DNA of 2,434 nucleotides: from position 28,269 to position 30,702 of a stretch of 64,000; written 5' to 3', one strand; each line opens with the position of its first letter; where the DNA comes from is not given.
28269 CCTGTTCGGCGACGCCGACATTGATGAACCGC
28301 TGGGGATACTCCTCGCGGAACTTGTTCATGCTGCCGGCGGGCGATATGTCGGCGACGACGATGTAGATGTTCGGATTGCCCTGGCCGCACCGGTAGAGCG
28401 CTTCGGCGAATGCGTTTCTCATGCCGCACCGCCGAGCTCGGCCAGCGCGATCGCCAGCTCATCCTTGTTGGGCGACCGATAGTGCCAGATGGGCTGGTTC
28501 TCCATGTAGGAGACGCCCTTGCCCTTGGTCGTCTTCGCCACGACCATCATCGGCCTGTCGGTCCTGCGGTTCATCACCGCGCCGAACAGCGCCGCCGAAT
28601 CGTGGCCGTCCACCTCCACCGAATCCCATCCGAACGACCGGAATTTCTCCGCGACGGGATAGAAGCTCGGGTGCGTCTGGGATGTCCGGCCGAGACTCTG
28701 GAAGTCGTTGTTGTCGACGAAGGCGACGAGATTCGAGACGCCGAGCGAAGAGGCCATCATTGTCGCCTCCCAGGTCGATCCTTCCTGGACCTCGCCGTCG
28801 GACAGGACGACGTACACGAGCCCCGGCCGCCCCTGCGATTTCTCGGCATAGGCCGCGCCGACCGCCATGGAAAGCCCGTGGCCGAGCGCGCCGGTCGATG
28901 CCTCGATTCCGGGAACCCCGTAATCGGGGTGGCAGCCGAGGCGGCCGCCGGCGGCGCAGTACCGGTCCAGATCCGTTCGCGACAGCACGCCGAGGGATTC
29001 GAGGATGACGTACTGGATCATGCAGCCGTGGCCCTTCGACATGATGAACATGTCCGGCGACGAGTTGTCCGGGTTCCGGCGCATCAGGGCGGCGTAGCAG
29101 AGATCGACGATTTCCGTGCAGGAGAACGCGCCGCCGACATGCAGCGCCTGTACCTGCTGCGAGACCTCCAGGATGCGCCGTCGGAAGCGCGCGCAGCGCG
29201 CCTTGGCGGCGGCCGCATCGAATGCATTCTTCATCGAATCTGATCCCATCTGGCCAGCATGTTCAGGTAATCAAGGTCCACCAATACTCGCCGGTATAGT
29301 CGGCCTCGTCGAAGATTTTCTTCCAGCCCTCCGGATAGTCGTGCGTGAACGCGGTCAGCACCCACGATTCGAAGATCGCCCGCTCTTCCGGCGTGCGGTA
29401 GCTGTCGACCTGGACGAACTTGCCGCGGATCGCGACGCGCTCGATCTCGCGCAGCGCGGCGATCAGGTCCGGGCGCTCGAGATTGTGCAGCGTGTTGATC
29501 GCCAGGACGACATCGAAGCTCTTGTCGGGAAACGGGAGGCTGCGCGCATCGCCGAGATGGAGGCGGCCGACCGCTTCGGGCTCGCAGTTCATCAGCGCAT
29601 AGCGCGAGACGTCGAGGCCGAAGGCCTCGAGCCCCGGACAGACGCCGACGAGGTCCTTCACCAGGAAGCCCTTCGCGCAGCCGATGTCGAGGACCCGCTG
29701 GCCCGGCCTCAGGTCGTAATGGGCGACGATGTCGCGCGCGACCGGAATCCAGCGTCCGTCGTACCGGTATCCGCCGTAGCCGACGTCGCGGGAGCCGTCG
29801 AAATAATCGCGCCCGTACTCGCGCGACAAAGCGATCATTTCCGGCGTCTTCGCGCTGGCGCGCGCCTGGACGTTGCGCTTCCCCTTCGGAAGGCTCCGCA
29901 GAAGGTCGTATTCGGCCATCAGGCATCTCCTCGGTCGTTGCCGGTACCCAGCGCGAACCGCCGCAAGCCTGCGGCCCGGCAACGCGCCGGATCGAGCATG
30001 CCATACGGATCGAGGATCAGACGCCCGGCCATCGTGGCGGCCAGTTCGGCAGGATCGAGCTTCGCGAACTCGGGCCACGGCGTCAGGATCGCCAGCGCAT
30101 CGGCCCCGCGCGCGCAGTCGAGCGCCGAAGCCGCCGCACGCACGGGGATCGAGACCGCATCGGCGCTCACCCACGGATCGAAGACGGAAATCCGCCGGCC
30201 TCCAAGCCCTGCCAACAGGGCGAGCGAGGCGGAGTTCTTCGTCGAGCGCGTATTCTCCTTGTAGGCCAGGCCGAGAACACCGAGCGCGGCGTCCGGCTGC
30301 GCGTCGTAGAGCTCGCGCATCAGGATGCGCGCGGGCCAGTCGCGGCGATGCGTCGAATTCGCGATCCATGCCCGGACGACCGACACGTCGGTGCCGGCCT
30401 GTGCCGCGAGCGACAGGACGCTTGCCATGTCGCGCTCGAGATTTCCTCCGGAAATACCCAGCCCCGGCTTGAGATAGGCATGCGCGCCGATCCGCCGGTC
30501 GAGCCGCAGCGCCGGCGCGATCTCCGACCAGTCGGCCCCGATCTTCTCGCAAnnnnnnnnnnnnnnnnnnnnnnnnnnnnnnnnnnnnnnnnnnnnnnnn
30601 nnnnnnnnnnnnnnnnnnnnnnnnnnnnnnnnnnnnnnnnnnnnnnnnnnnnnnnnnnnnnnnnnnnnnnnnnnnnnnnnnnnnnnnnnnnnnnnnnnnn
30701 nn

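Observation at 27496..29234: Split transketolase (separate N and C subunit genes with overlapping stop/start) in the middle of a sugar-tailoring operon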

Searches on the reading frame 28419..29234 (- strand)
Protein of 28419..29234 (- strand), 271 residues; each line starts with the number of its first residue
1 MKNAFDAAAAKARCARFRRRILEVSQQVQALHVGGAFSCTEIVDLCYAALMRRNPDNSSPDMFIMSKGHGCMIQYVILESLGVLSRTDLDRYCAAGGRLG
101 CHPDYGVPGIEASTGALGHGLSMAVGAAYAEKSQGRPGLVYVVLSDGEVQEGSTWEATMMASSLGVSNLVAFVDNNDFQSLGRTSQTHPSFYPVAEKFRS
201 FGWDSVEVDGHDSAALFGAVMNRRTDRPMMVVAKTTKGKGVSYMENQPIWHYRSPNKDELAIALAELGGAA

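Call 9: search_protein_families(library=pfam, proteins=[window:28419-29234:-], max_evalue=0.001)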
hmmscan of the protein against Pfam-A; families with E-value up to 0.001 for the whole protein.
window:28419-29234:- (271 aa): 4 families
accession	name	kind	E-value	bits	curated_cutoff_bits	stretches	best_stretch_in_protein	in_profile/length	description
PF00456.26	Transketolase_N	-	1e-34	120.5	22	1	23-263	15-271/334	Transketolase, thiamine diphosphate binding domain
PF00676.26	E1_dh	-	1.4e-06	28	22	1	114-220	100-204/300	Dehydrogenase E1 component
PF09364.15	XFP_N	-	0.00011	21.6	23.7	1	96-222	121-249/364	XFP N-terminal domain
PF13292.11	DXP_synthase_N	-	0.00073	19.3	21.2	0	118-176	114-172/274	1-deoxy-D-xylulose-5-phosphate synthase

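Call 19: search_protein_families(library=ncbifam, proteins=[window:28419-29234:-], max_evalue=0.00001)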
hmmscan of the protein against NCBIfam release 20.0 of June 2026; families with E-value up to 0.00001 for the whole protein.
window:28419-29234:- (271 aa): 10 families
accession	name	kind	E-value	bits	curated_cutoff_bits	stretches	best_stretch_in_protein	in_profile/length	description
NF004559.0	PRK05899.2-5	equivalog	2.1e-64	217.9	488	1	8-269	16-281/627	transketolase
NF004556.0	PRK05899.2-2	equivalog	2.6e-51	174.7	575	1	13-269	20-278/639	transketolase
TIGR00232.1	tktlase_bact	equivalog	1e-36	126.6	682.25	1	24-262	14-268/654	transketolase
NF004558.0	PRK05899.2-4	equivalog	4.6e-31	107.9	788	1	26-263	19-266/651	transketolase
TIGR03182.1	PDH_E1_alph_y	equivalog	1.6e-12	47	393.85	1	115-255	110-250/315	pyruvate dehydrogenase (acetyl-transferring) E1 component subunit alpha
TIGR03181.1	PDH_E1_alph_x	equivalog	4.4e-11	42.3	411.35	1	117-222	124-227/341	pyruvate dehydrogenase (acetyl-transferring) E1 component subunit alpha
NF003933.0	PRK05444.2-2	equivalog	1.9e-07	30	395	1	114-254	117-266/606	1-deoxy-D-xylulose-5-phosphate synthase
NF008968.0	PRK12315.1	subfamily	2.7e-06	25.9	510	0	120-256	119-265/582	1-deoxy-D-xylulose-5-phosphate synthase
TIGR00204.1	dxs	equivalog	8.6e-06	24.5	465.95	0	208-255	245-294/616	1-deoxy-D-xylulose-5-phosphate synthase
NF003616.0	PRK05261.1-1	subfamily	8.8e-06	24.2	777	1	88-218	111-243/788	phosphoketolase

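Call 29: search_solved_structures(query=window:28419-29234:-, max_evalue=0.00001, show_alignments=3)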
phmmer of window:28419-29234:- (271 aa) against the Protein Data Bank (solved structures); distinct sequences matched with E-value up to 0.00001: 43.
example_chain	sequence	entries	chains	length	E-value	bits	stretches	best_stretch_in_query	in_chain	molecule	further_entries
6yak_AAA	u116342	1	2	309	6.9e-50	172.9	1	15-267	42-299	N-terminal component of the split chain transketolase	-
3ooy_A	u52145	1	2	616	2.7e-30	108.7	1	15-255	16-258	Transketolase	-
3mos_A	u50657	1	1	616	2.8e-30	108.6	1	15-255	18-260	Transketolase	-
6rjb_A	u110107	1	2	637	3e-30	108.5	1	15-255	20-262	Transketolase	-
4kxu_A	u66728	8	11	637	3e-30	108.5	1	15-255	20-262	Transketolase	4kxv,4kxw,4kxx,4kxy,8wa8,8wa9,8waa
6ha3_A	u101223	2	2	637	7.8e-30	107.2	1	15-255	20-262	Transketolase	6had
8r3o_A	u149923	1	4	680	3.9e-29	104.9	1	21-242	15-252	Transketolase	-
4xeu_A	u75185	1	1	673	1.1e-28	103.4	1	13-268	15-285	Transketolase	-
3kom_A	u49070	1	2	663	3.2e-28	101.9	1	23-251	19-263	Transketolase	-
8qmf_A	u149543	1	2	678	9.3e-28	100.4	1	22-268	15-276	Transketolase 2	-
5vrb_A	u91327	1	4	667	1.5e-27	99.7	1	23-268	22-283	Transketolase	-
1itz_A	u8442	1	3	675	2.7e-26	95.6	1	22-246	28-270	Transketolase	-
8ci0_AAA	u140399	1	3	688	2.8e-26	95.5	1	22-246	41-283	Transketolase, chloroplastic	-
8cip_A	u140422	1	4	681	2.9e-26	95.5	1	22-241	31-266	Transketolase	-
5hht_A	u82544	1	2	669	8.8e-26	93.9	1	17-243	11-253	Transketolase 1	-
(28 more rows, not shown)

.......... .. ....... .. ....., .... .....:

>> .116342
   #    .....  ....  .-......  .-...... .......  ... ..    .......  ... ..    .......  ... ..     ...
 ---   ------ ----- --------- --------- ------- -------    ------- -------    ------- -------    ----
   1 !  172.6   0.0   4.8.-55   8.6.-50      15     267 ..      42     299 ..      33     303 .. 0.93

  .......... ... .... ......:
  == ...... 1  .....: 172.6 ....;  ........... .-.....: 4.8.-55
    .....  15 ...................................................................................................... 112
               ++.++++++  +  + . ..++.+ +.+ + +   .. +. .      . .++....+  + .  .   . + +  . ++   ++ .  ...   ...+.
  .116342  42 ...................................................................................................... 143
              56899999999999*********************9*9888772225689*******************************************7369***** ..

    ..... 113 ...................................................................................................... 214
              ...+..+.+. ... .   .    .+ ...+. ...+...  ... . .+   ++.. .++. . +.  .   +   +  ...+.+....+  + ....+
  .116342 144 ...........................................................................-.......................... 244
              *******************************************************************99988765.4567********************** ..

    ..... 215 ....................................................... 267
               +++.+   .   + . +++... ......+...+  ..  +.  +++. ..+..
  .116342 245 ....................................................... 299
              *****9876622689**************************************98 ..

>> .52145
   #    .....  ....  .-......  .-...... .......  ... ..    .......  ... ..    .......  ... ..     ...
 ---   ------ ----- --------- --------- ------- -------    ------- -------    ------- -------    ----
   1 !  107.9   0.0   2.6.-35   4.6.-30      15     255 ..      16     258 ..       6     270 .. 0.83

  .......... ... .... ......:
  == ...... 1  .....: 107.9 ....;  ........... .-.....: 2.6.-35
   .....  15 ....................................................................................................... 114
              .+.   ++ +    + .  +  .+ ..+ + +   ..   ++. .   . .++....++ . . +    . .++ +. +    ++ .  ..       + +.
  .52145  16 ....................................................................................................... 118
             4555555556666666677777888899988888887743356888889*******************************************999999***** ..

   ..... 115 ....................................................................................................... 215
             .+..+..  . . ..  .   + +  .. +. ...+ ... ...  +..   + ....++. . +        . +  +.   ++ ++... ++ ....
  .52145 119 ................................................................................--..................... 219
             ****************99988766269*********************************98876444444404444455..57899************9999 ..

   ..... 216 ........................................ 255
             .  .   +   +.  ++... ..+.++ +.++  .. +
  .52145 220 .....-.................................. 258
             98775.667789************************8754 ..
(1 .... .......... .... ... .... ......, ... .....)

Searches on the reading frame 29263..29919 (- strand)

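Call 19: search_protein_families(library=ncbifam, proteins=[window:29263-29919:-], max_evalue=0.00001)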
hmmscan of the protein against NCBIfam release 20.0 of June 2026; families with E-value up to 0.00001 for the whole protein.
window:29263-29919:- (218 aa): 16 families
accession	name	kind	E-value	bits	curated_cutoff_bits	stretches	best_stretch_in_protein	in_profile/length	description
NF045667.1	MTase_DVU1556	equivalog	3.2e-13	49.6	155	1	62-178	12-127/213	DVU_1556 family methyltransferase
NF001241.0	PRK00216.1-2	equivalog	3.4e-09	36.7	327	1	63-180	42-156/231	demethylmenaquinone methyltransferase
NF047649.1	MTase_UXPK_star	exception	1.2e-08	34.3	460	1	69-166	74-176/283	methyltransferase/UXPK-star double selenoprotein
NF045825.1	FAmtase_mtf2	equivalog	4.6e-08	32.6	400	1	66-184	53-171/248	fatty-acid O-methyltransferase Mtf2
TIGR02081.1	metW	equivalog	6.7e-08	32.3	189.5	1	70-164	11-103/194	methionine biosynthesis protein MetW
NF043040.1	corrin_prot_MT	hypoth_equivalog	1.6e-07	31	180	1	55-175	25-152/216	corrinoid protein-associated methyltransferase CpaM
NF041255.1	mycofact_MftM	equivalog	1.7e-07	30.9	200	1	70-166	137-236/289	mycofactocin oligosaccharide methyltransferase MftM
NF001243.0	PRK00216.1-4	equivalog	1.9e-07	30.7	235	1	63-169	38-149/237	demethylmenaquinone methyltransferase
TIGR01934.1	MenG_MenH_UbiE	subfamily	5.2e-07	29.2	158.35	1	64-179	31-149/223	ubiquinone/menaquinone biosynthesis methyltransferase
NF004452.0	PRK05785.1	equivalog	5.4e-07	29.3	207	1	55-165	35-139/228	hypothetical protein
NF045823.1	PthPhpthDimycoMt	equivalog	6e-07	28.9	300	1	69-182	64-177/256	phthiotriol/phenolphthiotriol dimycocerosates methyltransferase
TIGR02072.1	BioC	equivalog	2.5e-06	27.5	184.95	1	74-151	36-114/244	malonyl-ACP O-methyltransferase BioC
NF041537.1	ArsM_AhpD_UU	exception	2.7e-06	26.4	510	1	70-166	74-175/345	arsenite methyltransferase/AhpD domain selenoprotein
NF001244.0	PRK00216.1-5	equivalog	5.3e-06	25.9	216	1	63-179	39-161/236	bifunctional demethylmenaquinone methyltransferase/2-methoxy-6-polyprenyl-1,4-benzoquinol methylase UbiE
TIGR02752.1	MenG_heptapren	equivalog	7.3e-06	25.7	419.85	0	63-170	36-149/231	demethylmenaquinone methyltransferase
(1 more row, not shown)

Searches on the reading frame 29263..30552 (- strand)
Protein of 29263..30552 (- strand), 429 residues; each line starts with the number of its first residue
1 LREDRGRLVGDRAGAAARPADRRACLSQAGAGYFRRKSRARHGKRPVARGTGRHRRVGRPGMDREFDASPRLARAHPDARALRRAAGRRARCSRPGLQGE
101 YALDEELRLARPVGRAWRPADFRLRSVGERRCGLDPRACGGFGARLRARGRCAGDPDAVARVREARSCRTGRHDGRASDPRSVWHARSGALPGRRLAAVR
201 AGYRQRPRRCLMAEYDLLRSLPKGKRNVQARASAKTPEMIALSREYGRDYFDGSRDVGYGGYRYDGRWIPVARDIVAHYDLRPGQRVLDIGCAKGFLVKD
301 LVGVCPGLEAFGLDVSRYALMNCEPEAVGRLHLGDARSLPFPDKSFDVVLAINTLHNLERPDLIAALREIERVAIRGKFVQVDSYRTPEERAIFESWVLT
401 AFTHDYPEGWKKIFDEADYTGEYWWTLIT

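Call 9: search_protein_families(library=pfam, proteins=[window:29263-30552:-], max_evalue=0.001)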
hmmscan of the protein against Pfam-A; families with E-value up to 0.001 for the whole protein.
window:29263-30552:- (429 aa): 6 families
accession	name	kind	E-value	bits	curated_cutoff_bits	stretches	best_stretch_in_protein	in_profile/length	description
PF08241.18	Methyltransf_11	-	4.2e-16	59.8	21.2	1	288-377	1-90/95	Methyltransferase domain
PF13649.12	Methyltransf_25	-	3.6e-15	56.9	27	1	287-373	1-92/97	Methyltransferase domain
PF13847.12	Methyltransf_31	-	2.4e-11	43.9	27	1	282-386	2-113/145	Methyltransferase domain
PF08242.18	Methyltransf_12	-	1.9e-09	38.6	30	1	288-373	1-91/98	Methyltransferase domain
PF07021.18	MetW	-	1.5e-07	31.7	21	1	281-374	11-102/193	Methionine biosynthesis protein MetW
PF13489.12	Methyltransf_23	-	1.2e-05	25.5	27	1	281-372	20-106/164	Methyltransferase domain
